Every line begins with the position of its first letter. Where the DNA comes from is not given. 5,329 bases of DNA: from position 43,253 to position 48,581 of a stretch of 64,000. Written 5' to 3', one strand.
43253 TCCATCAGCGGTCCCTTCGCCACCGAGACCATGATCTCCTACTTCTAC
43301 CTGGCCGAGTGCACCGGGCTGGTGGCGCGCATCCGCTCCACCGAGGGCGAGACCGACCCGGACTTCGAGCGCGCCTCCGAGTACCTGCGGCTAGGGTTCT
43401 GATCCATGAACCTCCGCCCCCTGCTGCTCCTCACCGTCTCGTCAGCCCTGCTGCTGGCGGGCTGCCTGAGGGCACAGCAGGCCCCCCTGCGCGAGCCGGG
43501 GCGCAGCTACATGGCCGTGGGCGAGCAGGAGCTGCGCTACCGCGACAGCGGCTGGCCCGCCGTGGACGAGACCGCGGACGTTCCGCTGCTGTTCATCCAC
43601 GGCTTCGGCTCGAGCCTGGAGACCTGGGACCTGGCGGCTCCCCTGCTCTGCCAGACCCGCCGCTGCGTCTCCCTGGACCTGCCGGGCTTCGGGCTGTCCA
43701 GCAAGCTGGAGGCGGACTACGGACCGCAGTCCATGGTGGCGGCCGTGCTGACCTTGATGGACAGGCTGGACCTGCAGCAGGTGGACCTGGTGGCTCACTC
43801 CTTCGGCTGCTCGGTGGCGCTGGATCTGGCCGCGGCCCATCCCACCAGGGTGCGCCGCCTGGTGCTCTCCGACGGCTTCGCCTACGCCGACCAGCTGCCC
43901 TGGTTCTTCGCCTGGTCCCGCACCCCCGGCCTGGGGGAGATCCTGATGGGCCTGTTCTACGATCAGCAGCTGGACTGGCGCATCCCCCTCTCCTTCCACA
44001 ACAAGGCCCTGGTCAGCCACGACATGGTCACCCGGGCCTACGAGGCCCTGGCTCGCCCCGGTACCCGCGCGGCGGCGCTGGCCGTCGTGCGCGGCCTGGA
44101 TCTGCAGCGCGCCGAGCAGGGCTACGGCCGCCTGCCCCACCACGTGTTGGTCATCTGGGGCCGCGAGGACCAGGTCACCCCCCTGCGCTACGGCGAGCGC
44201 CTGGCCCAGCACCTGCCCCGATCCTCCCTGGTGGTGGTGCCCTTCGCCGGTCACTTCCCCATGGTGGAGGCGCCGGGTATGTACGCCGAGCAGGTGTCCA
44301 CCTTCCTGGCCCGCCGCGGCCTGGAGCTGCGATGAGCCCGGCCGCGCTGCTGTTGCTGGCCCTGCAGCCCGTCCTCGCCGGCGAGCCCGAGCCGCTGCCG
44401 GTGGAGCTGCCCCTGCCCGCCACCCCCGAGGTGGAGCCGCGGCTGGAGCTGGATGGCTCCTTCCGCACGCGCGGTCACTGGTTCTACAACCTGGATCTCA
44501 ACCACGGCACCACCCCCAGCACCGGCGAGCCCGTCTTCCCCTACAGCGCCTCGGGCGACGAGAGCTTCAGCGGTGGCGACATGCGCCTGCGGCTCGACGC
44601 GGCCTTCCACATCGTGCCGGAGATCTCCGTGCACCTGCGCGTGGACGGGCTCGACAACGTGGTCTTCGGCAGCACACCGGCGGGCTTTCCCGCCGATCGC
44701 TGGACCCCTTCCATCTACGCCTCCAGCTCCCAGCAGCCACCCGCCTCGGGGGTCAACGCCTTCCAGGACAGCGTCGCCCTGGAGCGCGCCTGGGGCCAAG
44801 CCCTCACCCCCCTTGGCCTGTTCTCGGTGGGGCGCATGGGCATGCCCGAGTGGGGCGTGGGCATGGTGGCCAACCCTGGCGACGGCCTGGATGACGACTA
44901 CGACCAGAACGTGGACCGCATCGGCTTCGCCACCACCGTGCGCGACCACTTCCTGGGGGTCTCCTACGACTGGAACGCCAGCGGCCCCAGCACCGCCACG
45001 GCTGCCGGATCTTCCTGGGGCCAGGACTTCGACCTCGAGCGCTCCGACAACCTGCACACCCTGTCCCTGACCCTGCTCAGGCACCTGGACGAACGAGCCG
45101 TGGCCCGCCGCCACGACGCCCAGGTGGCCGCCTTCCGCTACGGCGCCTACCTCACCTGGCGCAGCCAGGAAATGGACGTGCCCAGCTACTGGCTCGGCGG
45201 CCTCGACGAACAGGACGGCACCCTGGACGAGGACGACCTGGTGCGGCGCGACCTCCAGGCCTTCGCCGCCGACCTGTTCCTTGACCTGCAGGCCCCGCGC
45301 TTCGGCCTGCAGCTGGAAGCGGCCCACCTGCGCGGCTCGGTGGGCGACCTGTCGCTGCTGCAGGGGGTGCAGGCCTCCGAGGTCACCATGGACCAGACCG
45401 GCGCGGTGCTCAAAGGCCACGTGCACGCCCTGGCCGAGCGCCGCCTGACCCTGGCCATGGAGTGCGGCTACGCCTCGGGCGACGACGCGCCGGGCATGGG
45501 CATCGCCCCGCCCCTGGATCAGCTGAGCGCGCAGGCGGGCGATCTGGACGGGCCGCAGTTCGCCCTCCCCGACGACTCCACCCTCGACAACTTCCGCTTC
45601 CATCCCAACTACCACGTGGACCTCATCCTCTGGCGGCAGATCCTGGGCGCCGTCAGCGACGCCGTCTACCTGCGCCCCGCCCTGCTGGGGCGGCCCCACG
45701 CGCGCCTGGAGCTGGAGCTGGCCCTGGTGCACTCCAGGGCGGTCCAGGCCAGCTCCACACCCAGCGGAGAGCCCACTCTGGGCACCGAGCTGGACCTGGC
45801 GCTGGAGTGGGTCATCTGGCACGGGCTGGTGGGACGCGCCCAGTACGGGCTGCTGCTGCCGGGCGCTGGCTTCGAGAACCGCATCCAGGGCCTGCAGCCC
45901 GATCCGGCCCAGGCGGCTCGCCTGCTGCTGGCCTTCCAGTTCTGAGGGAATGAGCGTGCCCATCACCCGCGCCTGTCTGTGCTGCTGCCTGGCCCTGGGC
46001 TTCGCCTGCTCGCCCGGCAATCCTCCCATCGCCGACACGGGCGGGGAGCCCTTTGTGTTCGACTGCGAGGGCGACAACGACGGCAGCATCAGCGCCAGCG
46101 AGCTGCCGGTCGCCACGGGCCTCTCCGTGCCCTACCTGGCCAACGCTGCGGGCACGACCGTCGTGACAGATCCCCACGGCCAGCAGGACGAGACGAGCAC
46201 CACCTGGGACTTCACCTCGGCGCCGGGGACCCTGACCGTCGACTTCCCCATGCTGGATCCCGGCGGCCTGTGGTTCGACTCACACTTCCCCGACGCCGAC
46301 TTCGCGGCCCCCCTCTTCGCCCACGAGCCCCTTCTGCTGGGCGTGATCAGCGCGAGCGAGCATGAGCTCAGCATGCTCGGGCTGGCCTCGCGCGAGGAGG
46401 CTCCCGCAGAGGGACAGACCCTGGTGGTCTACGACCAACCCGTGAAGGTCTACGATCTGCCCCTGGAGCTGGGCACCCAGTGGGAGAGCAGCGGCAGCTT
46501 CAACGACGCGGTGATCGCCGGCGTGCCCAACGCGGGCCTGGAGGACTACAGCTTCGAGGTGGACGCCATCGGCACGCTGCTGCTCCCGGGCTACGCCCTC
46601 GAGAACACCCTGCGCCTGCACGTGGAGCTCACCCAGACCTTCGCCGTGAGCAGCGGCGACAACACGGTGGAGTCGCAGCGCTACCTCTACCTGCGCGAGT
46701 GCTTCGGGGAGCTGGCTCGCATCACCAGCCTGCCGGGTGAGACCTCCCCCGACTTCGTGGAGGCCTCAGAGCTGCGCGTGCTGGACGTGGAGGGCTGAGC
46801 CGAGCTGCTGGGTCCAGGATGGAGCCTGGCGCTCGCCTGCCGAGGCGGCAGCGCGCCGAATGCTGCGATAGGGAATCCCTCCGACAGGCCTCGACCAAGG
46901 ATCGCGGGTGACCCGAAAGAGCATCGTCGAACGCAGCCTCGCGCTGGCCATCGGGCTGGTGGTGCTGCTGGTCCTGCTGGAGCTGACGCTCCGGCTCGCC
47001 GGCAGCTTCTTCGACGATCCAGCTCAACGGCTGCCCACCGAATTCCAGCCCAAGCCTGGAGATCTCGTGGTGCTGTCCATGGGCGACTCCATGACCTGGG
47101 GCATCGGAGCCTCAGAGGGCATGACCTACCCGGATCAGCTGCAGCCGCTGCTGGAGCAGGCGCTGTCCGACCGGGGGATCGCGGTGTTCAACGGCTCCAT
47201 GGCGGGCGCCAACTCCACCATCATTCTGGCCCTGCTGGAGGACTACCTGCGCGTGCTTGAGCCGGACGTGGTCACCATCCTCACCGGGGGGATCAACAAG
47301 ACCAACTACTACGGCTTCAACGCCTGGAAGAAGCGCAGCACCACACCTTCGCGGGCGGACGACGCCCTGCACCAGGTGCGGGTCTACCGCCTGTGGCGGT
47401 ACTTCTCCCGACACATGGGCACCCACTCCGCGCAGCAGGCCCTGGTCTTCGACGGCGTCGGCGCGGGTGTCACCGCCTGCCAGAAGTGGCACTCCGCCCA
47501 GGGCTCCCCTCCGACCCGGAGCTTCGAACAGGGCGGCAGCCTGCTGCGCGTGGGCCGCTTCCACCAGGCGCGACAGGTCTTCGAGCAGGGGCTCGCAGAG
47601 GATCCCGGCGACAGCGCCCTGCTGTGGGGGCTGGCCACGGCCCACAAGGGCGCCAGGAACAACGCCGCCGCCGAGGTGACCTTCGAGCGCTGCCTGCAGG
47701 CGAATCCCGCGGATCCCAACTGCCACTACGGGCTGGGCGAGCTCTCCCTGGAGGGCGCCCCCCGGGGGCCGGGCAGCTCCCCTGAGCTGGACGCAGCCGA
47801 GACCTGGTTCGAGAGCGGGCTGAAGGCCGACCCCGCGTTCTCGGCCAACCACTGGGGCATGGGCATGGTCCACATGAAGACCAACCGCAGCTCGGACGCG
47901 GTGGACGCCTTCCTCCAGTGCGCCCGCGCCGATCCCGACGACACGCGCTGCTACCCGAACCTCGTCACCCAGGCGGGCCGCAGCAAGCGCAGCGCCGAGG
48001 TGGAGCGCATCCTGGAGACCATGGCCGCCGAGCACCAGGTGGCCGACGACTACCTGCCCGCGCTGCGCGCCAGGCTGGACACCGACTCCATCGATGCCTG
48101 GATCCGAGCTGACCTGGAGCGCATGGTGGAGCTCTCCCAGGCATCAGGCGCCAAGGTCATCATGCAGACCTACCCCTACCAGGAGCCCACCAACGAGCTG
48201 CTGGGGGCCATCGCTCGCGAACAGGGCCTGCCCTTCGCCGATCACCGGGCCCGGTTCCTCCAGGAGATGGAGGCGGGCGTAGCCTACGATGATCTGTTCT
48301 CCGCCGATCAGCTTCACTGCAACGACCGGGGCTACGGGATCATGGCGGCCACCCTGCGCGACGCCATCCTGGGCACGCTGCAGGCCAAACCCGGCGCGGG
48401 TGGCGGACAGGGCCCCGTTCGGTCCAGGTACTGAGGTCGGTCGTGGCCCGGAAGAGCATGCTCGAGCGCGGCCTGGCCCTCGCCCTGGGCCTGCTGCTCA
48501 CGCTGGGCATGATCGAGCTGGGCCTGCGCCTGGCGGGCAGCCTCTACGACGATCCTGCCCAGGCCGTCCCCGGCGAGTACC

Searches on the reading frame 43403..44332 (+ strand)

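Call 15: search_protein_families(library=pfam, proteins=[window:43403-44332:+])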
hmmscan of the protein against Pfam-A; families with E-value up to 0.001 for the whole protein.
window:43403-44332:+ (310 aa): 5 families
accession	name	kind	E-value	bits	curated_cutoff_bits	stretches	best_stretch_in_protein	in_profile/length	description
PF00561.26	Abhydrolase_1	-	7.7e-30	104.8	25.8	1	61-291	2-245/245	alpha/beta hydrolase fold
PF12697.13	Abhydrolase_6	-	5.9e-24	86.4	26.3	1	62-296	1-216/217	Alpha/beta hydrolase family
PF12146.15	Hydrolase_4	-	1.9e-09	37.6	27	1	62-285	7-233/239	Serine aminopeptidase, S33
PF06821.19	Ser_hydrolase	-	1.9e-05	25.1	22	0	125-157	55-89/172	Serine hydrolase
PF08386.16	Abhydrolase_4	-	0.0001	22.8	21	1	245-302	34-91/103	TAP-like protein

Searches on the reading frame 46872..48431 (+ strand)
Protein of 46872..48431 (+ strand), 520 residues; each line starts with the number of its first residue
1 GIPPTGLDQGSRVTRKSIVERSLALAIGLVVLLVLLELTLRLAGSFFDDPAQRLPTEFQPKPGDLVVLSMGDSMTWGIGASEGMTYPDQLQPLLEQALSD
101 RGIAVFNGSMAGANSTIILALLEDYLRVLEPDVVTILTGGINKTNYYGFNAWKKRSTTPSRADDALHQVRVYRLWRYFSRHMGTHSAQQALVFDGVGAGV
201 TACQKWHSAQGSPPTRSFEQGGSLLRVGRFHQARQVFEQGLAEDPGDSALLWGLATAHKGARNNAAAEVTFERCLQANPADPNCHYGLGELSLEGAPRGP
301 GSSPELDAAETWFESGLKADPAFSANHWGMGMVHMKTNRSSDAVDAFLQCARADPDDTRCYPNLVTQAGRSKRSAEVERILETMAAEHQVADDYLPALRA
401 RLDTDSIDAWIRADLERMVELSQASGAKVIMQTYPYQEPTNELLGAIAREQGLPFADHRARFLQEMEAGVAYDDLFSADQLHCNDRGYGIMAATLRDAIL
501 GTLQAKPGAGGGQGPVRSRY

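Call 15: search_protein_families(library=pfam, proteins=[window:46872-48431:+])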
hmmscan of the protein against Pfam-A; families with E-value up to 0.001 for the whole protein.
window:46872-48431:+ (520 aa): 9 families
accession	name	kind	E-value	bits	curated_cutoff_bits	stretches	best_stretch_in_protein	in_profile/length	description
PF13428.12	TPR_14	-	1.3e-13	50.5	23.5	0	223-256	10-43/44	Tetratricopeptide repeat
PF14559.12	TPR_19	-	1.4e-13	51.4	25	1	224-286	1-63/68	Tetratricopeptide repeat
PF13472.12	Lipase_GDSL_2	-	3.3e-11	44.4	32.9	1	70-142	2-74/178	GDSL-like Lipase/Acylhydrolase family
PF13432.12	TPR_16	-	2.2e-10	41.2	32.7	1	220-282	3-65/65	Tetratricopeptide repeat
PF07719.23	TPR_2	-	3.2e-10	39.8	27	0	218-247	5-34/34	Tetratricopeptide repeat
PF00657.28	Lipase_GDSL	-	3e-07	31.3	23.6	0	68-161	2-98/208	GDSL-like Lipase/Acylhydrolase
PF13181.12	TPR_8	-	3.2e-07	30.4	25.7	0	330-357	7-34/34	Tetratricopeptide repeat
PF00515.34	TPR_1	-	0.00017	21.7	27.8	0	330-357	7-34/34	Tetratricopeptide repeat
PF13176.12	TPR_7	-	0.00019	21.7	27.9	0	224-247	9-34/36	Tetratricopeptide repeat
